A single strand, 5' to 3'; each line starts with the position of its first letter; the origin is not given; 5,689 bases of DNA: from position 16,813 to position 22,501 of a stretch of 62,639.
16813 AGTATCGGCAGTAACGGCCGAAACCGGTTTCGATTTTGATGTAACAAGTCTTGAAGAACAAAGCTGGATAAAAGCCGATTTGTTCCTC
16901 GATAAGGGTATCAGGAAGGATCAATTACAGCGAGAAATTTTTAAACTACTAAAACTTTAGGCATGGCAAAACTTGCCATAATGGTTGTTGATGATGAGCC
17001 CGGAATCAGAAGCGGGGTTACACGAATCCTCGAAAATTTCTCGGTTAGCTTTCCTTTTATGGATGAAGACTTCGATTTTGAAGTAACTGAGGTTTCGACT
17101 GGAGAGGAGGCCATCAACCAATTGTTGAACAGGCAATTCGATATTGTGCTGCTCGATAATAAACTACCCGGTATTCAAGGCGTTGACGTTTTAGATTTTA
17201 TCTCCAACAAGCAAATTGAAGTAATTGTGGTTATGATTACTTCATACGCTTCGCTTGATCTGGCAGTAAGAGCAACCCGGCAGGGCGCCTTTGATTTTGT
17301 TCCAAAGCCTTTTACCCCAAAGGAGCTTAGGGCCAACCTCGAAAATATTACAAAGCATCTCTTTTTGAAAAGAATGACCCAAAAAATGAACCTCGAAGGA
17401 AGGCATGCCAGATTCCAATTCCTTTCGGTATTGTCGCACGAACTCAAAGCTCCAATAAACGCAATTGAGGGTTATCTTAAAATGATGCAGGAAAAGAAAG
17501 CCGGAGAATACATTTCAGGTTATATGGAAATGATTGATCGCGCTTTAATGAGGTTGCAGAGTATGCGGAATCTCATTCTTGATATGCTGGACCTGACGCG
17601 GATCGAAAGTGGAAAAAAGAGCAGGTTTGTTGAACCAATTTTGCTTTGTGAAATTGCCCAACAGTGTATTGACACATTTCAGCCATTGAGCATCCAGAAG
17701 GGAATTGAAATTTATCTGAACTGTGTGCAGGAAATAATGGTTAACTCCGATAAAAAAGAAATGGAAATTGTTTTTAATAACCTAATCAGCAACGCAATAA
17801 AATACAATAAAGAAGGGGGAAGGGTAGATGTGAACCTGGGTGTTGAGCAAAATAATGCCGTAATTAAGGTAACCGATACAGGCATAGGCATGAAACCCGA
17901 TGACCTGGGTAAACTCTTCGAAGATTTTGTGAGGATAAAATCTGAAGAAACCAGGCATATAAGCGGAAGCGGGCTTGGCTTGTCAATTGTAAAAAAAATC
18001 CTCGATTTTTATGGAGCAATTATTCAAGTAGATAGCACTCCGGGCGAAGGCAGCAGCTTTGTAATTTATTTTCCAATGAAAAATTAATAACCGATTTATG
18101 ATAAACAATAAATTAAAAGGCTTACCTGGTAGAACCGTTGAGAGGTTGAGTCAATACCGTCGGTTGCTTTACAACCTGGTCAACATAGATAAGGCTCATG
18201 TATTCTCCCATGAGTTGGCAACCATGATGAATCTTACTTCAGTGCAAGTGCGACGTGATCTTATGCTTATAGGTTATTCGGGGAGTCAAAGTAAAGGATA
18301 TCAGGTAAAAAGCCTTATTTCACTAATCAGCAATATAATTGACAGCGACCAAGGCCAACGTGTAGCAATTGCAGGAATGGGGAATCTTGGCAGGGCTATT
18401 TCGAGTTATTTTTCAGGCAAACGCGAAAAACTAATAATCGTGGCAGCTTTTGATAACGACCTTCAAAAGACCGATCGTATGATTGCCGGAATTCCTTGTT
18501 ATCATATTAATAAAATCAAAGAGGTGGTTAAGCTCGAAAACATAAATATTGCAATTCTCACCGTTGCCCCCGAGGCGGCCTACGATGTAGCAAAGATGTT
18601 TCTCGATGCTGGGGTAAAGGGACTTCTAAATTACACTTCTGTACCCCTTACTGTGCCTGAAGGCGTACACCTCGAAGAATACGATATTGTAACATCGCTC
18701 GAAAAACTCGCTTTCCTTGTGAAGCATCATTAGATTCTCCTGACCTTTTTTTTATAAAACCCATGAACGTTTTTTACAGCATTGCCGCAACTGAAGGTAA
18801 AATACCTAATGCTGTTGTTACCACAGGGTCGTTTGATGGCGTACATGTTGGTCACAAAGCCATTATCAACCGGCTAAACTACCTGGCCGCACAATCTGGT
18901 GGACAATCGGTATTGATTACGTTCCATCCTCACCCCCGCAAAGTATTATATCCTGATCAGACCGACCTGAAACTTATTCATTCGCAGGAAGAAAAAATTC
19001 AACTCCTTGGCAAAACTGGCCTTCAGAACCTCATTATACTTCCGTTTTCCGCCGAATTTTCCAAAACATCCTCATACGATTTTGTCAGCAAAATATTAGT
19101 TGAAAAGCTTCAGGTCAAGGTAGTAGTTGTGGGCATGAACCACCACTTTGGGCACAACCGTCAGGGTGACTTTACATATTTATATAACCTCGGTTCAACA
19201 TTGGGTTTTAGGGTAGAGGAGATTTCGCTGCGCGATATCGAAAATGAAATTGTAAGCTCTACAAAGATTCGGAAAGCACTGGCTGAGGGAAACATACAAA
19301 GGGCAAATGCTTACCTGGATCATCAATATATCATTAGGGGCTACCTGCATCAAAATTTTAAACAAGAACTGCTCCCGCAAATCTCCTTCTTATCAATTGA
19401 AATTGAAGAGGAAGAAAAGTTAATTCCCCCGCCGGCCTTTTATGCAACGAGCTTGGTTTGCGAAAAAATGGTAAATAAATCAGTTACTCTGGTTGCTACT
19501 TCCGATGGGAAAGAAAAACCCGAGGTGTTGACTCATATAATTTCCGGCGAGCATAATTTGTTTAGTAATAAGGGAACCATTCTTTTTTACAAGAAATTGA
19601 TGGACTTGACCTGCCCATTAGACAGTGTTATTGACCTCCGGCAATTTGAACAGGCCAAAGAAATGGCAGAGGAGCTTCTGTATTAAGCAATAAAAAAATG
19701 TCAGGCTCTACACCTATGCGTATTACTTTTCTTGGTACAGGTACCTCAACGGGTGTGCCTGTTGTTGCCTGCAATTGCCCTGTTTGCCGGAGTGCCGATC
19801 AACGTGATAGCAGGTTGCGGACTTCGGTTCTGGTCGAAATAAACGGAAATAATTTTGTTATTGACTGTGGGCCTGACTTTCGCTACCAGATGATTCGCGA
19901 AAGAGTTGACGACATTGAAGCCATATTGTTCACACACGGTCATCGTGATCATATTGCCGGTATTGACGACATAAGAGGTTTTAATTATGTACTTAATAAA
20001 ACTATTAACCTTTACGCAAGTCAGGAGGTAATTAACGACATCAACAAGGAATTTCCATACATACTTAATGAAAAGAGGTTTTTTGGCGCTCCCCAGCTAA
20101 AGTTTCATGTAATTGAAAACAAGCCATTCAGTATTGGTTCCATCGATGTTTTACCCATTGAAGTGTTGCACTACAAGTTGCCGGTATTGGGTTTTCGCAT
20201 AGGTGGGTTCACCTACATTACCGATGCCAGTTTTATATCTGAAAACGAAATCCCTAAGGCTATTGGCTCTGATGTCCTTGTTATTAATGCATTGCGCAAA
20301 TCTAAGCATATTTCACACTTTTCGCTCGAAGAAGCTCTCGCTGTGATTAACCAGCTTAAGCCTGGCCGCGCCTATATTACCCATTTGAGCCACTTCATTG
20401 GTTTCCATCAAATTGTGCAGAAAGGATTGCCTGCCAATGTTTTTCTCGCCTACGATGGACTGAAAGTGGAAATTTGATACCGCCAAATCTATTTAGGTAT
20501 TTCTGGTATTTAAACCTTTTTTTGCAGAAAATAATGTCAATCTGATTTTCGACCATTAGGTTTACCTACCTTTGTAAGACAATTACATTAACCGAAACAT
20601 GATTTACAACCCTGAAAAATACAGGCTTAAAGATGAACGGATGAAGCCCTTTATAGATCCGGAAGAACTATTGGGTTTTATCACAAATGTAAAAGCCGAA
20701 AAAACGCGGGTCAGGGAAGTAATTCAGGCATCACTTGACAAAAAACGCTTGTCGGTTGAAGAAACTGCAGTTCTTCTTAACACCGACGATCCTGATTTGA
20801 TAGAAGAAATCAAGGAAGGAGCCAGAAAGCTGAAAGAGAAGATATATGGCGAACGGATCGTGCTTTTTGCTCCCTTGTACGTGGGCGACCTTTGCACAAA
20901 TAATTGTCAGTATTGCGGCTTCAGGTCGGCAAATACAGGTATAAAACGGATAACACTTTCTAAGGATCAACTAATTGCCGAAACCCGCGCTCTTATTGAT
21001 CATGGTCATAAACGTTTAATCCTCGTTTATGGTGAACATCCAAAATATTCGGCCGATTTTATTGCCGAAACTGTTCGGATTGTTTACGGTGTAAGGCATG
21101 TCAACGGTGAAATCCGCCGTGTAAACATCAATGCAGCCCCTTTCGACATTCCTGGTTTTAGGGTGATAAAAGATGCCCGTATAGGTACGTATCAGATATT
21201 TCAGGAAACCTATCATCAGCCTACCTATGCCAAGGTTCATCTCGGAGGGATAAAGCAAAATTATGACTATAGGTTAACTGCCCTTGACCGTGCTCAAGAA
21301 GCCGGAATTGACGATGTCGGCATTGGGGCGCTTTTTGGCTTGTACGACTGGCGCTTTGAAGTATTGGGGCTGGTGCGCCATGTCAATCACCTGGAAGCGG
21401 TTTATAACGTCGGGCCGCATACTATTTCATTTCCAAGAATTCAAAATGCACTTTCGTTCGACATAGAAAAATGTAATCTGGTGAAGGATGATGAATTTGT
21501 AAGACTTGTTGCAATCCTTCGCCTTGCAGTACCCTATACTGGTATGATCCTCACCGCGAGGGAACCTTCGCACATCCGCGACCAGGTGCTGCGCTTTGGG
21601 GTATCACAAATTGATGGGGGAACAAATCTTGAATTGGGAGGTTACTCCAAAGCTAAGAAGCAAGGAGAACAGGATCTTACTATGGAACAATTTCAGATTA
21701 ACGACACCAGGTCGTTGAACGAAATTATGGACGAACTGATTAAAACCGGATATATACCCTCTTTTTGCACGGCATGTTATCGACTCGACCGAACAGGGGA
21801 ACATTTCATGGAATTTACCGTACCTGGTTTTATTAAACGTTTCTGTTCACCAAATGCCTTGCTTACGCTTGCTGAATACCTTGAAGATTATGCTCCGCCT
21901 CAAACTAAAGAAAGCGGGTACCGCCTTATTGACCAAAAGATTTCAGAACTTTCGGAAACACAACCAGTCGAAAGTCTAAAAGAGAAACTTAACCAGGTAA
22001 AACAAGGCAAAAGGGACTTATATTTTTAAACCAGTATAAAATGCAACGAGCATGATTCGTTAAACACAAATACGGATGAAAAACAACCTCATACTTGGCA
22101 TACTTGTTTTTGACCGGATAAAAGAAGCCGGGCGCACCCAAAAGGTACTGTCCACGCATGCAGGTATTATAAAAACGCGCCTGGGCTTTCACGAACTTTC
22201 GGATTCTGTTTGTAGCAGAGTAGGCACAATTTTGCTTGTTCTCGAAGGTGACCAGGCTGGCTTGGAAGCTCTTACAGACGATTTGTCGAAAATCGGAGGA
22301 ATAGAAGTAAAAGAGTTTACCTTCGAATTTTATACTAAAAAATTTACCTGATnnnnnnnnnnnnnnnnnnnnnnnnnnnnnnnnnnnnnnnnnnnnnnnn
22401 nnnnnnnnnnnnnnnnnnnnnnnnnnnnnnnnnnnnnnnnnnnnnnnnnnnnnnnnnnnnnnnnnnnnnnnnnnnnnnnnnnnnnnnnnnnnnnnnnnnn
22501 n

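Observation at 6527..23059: One bifurcating-type [FeFe] hydrogenase flanked by two differently wired sensory hydrogenase paralogues plus Rex, TM1266-like and Rrf2 regulators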

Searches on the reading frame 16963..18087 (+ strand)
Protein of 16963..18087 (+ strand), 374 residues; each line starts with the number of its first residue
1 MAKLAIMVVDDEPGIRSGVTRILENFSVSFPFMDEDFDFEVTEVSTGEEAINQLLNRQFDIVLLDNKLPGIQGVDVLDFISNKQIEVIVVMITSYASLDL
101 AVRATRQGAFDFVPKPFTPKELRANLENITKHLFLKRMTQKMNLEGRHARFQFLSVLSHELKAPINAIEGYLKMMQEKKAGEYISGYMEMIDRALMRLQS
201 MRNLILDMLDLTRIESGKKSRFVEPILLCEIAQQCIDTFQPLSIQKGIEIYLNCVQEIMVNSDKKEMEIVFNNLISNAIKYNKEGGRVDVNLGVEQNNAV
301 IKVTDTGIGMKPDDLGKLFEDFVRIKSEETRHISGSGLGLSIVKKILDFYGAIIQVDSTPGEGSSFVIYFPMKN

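Call 3: search_protein_families(library=pfam, proteins=[window:16963-18087:+])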
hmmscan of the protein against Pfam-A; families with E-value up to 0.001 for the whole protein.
window:16963-18087:+ (374 aa): 4 families
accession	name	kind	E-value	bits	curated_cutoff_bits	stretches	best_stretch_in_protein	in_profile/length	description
PF02518.31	HATPase_c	-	4.8e-27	95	26.4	1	263-373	2-110/111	Histidine kinase-, DNA gyrase B-, and HSP90-like ATPase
PF00072.30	Response_reg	-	1.2e-23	83.8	30.2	1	6-126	1-110/111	Response regulator receiver domain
PF00512.31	HisKA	-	3e-13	50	26.9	1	150-217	2-66/66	His Kinase A (phospho-acceptor) domain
PF13581.12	HATPase_c_2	-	0.00012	22.5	27.4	1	262-348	27-110/127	Histidine kinase-like ATPase domain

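Call 5: search_protein_families(library=ncbifam, proteins=[window:16963-18087:+])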
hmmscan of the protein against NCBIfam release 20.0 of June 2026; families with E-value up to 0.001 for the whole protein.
window:16963-18087:+ (374 aa): 165 families (the best 25 are shown)
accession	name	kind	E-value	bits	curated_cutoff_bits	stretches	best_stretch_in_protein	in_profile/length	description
TIGR02966.1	phoR_proteo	equivalog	1.3e-55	188.7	334.2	1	133-370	99-333/333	phosphate regulon sensor histidine kinase PhoR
NF046044.1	PnpS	equivalog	3.4e-54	184.4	400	1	133-371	155-390/390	two-component system histidine kinase PnpS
NF041947.1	LuxQ_Vibrio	equivalog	1.4e-50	172.1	1200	2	148-373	470-697/843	quorum-sensing autoinducer 2 sensor kinase/phosphatase LuxQ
NF041832.1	near_NosP_CTERM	subfamily_domain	4.8e-48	164.1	400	2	149-373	6-226/370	NahK/ErcS family hybrid sensor histidine kinase/response regulator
TIGR02956.1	TMAO_torS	equivalog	5.9e-45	153.7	676.5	2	147-373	461-683/967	TMAO reductase system sensor histidine kinase/response regulator TorS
NF047874.1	MASE3_PAS_HK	subfamily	1.1e-43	150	560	1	141-373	387-626/655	MASE3 domain-containing sensor histidine kinase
NF041880.1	EPS_EpsF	equivalog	1.1e-42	146.2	900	2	149-371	273-492/492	response regulator EpsF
NF041735.1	hist_kin_RppB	equivalog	1.2e-42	146.3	400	1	152-371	218-438/438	two-component system sensor histidine kinase RppB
NF033092.0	HK_WalK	equivalog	1.5e-41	142.7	725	1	138-372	362-594/594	cell wall metabolism sensor histidine kinase WalK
NF008318.0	PRK11107.1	equivalog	1e-39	136.3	890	2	122-372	265-518/920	two-component sensor histidine kinase BarA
NF011874.0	PRK15347.1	equivalog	5.7e-38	130.5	852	2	152-373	400-615/921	two component system sensor kinase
NF008099.0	PRK10841.1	equivalog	2e-37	128.5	920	2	148-372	468-690/949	two-component system sensor histidine kinase RcsC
NF008302.0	PRK11091.1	equivalog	2.1e-37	128.7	838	2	148-370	281-503/779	aerobic respiration two-component sensor histidine kinase ArcB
NF008235.0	PRK11006.1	equivalog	1.6e-36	126.1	390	1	135-372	191-423/431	phosphate regulon sensor histidine kinase PhoR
NF047465.1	hybrid_HK_LvrA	exception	1.9e-36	125.5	1200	2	174-373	227-423/819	hybrid histidine kinase/response regulator LvrA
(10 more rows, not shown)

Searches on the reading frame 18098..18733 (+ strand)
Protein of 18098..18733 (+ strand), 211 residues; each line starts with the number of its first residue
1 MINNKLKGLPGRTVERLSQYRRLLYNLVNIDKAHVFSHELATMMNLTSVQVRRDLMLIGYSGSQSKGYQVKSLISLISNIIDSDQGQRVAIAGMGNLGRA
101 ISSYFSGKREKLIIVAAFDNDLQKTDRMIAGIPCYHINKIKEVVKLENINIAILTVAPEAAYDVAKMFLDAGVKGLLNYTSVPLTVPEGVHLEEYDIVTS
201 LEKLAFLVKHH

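Call 3: search_protein_families(library=pfam, proteins=[window:18098-18733:+])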
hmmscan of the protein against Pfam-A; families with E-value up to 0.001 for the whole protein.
window:18098-18733:+ (211 aa): 3 families
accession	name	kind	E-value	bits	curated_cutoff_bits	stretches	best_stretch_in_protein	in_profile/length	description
PF02629.25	CoA_binding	-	2.2e-16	60.8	22.3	1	86-181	3-96/97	CoA binding domain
PF06971.19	Put_DNA-bind_N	-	6e-13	49.1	27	1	9-55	2-48/49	Putative DNA-binding protein N-terminus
PF01408.29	GFO_IDH_MocA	-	1.7e-05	25.9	24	1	88-174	2-88/120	Oxidoreductase family, NAD-binding Rossmann fold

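Call 5: search_protein_families(library=ncbifam, proteins=[window:18098-18733:+])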
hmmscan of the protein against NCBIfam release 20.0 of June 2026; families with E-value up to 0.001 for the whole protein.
window:18098-18733:+ (211 aa): 10 families
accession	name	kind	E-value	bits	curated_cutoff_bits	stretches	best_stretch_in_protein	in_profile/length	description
NF003995.0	PRK05472.2-4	subfamily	6.5e-59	199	126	1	7-210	4-207/213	redox-sensing transcriptional repressor Rex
NF003996.0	PRK05472.2-5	equivalog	1.6e-48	165.3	138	1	9-210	2-201/209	redox-sensing transcriptional repressor Rex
NF003993.0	PRK05472.2-2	equivalog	4.8e-48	163.5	217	1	5-209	2-206/212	redox-sensing transcriptional repressor Rex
NF003989.0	PRK05472.1-3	equivalog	1e-47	162.7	177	1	7-210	6-209/215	redox-sensing transcriptional repressor Rex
NF003994.0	PRK05472.2-3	equivalog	1.4e-43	148.8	130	1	4-206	4-206/217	redox-sensing transcriptional repressor Rex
NF003992.0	PRK05472.2-1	equivalog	9.6e-43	146.1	226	1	4-208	16-220/249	redox-sensing transcriptional repressor Rex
NF003990.0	PRK05472.1-4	equivalog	1.8e-42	145.4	233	1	11-210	9-208/214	redox-sensing transcriptional repressor Rex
NF003988.0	PRK05472.1-1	equivalog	5.3e-36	124.6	321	1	7-209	5-209/214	redox-sensing transcriptional repressor Rex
NF003991.0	PRK05472.1-5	equivalog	7.4e-32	111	198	1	9-210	7-208/211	redox-sensing transcriptional repressor Rex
NF009825.0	PRK13302.1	equivalog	0.00094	18.7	253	0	84-178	4-97/271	aspartate dehydrogenase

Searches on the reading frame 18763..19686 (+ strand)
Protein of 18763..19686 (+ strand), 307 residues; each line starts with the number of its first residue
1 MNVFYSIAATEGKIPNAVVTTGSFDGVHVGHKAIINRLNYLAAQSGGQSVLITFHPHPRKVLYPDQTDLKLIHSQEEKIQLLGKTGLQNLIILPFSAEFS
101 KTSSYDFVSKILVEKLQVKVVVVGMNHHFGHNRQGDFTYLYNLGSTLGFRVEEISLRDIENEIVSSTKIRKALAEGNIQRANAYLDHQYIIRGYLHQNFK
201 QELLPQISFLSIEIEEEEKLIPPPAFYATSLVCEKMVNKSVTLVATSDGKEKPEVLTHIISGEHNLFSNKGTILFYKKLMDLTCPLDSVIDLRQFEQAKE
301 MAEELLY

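Call 4: search_protein_families(library=pfam, proteins=[window:18763-19686:+])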
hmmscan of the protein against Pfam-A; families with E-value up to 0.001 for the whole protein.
window:18763-19686:+ (307 aa): 2 families
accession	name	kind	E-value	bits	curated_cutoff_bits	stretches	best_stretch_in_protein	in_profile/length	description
PF06574.18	FAD_syn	-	4.5e-47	160.2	27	1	16-168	7-158/158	FAD synthetase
PF01467.32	CTP_transf_like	-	1.1e-05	26.1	21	1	20-171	2-132/133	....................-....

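Call 6: search_protein_families(library=ncbifam, proteins=[window:18763-19686:+])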
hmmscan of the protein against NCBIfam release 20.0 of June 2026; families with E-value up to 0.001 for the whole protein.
window:18763-19686:+ (307 aa): 10 families
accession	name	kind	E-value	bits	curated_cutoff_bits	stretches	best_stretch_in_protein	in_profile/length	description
NF004160.0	PRK05627.1-3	equivalog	9.7e-56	188.8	295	1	6-279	6-292/325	bifunctional riboflavin kinase/FAD synthetase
NF004162.0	PRK05627.1-5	equivalog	4.8e-51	174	241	1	15-281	13-274/304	bifunctional riboflavin kinase/FAD synthetase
NF004159.0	PRK05627.1-2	equivalog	2.1e-48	165.1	306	1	2-196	3-195/326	bifunctional riboflavin kinase/FAD synthetase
NF004163.0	PRK05627.1-6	equivalog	5.7e-44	150.5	315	1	15-281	16-282/313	bifunctional riboflavin kinase/FAD synthetase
TIGR00083.1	ribF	equivalog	7.3e-39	133.9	184.35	1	19-281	2-264/290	riboflavin biosynthesis protein RibF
NF004161.0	PRK05627.1-4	equivalog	8.1e-35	120.4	461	1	12-300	15-305/324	bifunctional riboflavin kinase/FAD synthetase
NF004158.0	PRK05627.1-1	equivalog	1.1e-33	116.9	396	1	16-303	17-301/304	bifunctional riboflavin kinase/FAD synthetase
NF045965.1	RibF_rel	equivalog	1.2e-26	93.8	200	1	13-300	10-276/279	FAD synthase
NF005518.0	PRK07143.1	equivalog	1.9e-24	86.6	232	1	16-208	16-196/281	hypothetical protein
TIGR00125.1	cyt_tran_rel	domain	7.8e-05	22.8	27.7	1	18-71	2-55/65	adenylyltransferase/cytidyltransferase family protein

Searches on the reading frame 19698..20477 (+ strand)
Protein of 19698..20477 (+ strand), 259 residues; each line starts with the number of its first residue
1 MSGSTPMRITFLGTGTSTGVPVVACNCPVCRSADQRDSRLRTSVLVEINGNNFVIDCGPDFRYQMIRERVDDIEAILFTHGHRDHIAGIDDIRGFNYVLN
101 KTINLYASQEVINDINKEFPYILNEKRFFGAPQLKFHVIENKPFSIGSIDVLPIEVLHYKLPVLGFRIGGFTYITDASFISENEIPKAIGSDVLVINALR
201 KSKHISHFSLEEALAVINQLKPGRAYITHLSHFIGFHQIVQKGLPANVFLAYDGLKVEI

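Call 4: search_protein_families(library=pfam, proteins=[window:19698-20477:+])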
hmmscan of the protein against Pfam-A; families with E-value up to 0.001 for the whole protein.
window:19698-20477:+ (259 aa): 3 families
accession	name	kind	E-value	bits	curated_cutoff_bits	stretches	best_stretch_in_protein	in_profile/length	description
PF12706.13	Lactamase_B_2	-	1.2e-33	116.8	27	1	51-229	1-199/200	Beta-lactamase superfamily domain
PF00753.33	Lactamase_B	-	2.1e-10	41.3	22.7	1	42-93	7-64/196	Metallo-beta-lactamase superfamily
PF23023.1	Anti-Pycsar_Apyc1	-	4.9e-05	23.4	50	1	43-115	22-97/250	Anti-Pycsar protein Apyc1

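Call 6: search_protein_families(library=ncbifam, proteins=[window:19698-20477:+])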
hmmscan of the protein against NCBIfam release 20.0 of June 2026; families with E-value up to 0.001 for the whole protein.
window:19698-20477:+ (259 aa): 12 families
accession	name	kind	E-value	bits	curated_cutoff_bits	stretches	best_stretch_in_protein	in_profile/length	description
NF002553.0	PRK02113.1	equivalog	2.4e-86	289.3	386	1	7-259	1-252/252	MBL fold metallo-hydrolase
NF038231.1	MBL_Geo_Pelo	equivalog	2.9e-81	272.7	360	1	9-257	2-249/250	GPMC system MBL fold metallohydrolase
TIGR03307.1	PhnP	equivalog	1.1e-25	90.5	272.25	1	7-256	1-248/249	phosphonate metabolism protein PhnP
TIGR02651.1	RNase_Z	equivalog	1.4e-14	53.9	292.95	1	37-168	14-147/302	ribonuclease Z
NF000801.0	PRK00055.1-3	equivalog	8.5e-12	44.7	252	1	37-90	16-71/307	ribonuclease Z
TIGR02108.2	PQQ_syn_pqqB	equivalog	9.8e-12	44.9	245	1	8-124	1-125/298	pyrroloquinoline quinone biosynthesis protein PqqB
NF002558.0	PRK02126.1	subfamily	6.6e-07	28.6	315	1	48-117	25-92/345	ribonuclease Z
NF041257.1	GntH_guanitoxin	equivalog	3.8e-06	26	333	1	35-100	25-95/374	guanitoxin biosynthesis MBL fold metallo-hydrolase GntH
NF000806.0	PRK00055.2-4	equivalog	2.2e-05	23.8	363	1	38-101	17-82/280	ribonuclease Z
TIGR03413.1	GSH_gloB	equivalog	0.0002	20.8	200.8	1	51-111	21-77/248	hydroxyacylglutathione hydrolase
NF047419.1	RNase_J1_RnjA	exception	0.00029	19.7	820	1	52-114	44-96/549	ribonuclease J1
TIGR00649.1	MG423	subfamily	0.00062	18.3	400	1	59-90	47-76/546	RNase J family beta-CASP ribonuclease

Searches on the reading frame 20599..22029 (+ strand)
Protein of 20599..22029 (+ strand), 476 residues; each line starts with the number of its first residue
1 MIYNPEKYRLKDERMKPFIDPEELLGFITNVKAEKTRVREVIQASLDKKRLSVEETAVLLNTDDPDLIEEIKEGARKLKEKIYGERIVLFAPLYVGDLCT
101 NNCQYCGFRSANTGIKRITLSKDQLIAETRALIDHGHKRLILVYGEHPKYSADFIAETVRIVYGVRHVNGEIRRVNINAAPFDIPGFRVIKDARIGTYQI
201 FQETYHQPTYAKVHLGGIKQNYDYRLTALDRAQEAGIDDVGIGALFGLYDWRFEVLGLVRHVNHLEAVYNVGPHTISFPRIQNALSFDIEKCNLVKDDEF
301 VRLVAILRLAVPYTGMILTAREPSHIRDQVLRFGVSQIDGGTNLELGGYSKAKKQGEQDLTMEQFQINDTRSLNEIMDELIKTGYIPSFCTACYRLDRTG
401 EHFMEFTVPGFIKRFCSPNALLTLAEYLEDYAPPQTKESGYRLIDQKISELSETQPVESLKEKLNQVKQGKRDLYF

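Call 4: search_protein_families(library=pfam, proteins=[window:20599-22029:+])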
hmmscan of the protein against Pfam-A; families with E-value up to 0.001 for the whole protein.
window:20599-22029:+ (476 aa): 2 families
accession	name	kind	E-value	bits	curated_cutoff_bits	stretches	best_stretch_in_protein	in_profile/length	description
PF04055.27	Radical_SAM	-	1.5e-15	58.2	29.5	1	95-244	3-148/166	Radical SAM superfamily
PF06968.18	BATS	-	6.4e-15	55.5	22.2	1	277-385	1-87/88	Biotin and Thiamin Synthesis associated domain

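Call 6: search_protein_families(library=ncbifam, proteins=[window:20599-22029:+])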
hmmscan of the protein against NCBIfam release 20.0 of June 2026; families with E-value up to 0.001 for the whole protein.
window:20599-22029:+ (476 aa): 15 families
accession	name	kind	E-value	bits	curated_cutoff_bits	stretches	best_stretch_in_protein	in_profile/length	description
TIGR03955.1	rSAM_HydG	equivalog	2.3e-150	501.1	312.15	1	9-476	2-470/470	[FeFe] hydrogenase H-cluster radical SAM maturase HydG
TIGR02351.2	thiH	equivalog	9.3e-84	281.5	380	1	38-388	22-359/364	2-iminoacetate synthase ThiH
TIGR04158.1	rSAM_MIA_synth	equivalog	4.1e-27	94.9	400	1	84-380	55-354/368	3-methyl-2-indolic acid synthase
TIGR03910.1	pyrrolys_PylB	equivalog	9.3e-27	93.8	348.2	1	38-312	5-269/347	methylornithine synthase PylB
TIGR03956.1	rSAM_HydE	equivalog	2.1e-20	73.3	254.6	1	47-312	7-260/340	[FeFe] hydrogenase H-cluster radical SAM maturase HydE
NF005609.0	PRK07360.1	equivalog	1.4e-11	43.8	426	1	34-160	4-133/374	7,8-didemethyl-8-hydroxy-5-deazariboflavin synthase subunit CofH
TIGR00433.2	bioB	equivalog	6.2e-11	42.1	225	1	51-321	3-261/307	biotin synthase BioB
TIGR03700.1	mena_SCO4494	equivalog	1.8e-09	37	434.55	1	47-162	7-121/351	aminofutalosine synthase MqnE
TIGR03699.1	menaquin_MqnC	equivalog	6e-09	35.2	428.1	1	50-162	2-114/342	cyclic dehypoxanthinyl futalosine synthase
TIGR03551.1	F420_cofH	equivalog_domain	4.2e-08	32.4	374.1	1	54-162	4-112/345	5-amino-6-(D-ribitylamino)uracil--L-tyrosine 4-hydroxyphenyl transferase CofH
TIGR00423.1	TIGR00423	subfamily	2.8e-07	30.1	260.25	1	96-162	12-78/310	CofH family radical SAM protein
NF006687.0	PRK09234.1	equivalog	1.4e-06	26.8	1018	1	33-161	474-603/849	bifunctional FO biosynthesis protein CofGH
TIGR03550.1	F420_cofG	equivalog_domain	3.8e-06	26.3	213.35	1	95-151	10-66/322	7,8-didemethyl-8-hydroxy-5-deazariboflavin synthase CofG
NF004884.0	PRK06245.1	equivalog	4.7e-05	22.4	209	1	95-158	21-82/340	7,8-didemethyl-8-hydroxy-5-deazariboflavin synthase subunit CofG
NF006276.0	PRK08444.1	equivalog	7.9e-05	21.8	560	1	41-161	3-121/353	aminofutalosine synthase MqnE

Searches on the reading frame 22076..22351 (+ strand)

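Call 4: search_protein_families(library=pfam, proteins=[window:22076-22351:+])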
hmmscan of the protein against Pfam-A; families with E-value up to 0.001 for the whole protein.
window:22076-22351:+ (91 aa): 1 family
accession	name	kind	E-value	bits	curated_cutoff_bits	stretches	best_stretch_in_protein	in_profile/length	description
PF21699.3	TM1266-like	-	2.2e-06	28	27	1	6-79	4-73/74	Iron-only hydrogenase system regulator, putative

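Call 6: search_protein_families(library=ncbifam, proteins=[window:22076-22351:+])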
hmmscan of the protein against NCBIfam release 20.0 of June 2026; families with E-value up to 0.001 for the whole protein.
window:22076-22351:+ (91 aa): 2 families
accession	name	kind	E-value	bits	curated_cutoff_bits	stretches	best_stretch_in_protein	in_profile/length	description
NF052672.1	CPF_0552_fam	subfamily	7.5e-21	73.7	85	1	6-83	3-80/80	CPF_0552 family protein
TIGR03959.1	hyd_TM1266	equivalog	1.8e-07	30.8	60.8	1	6-81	4-74/76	TM1266 family iron-only hydrogenase system putative regulator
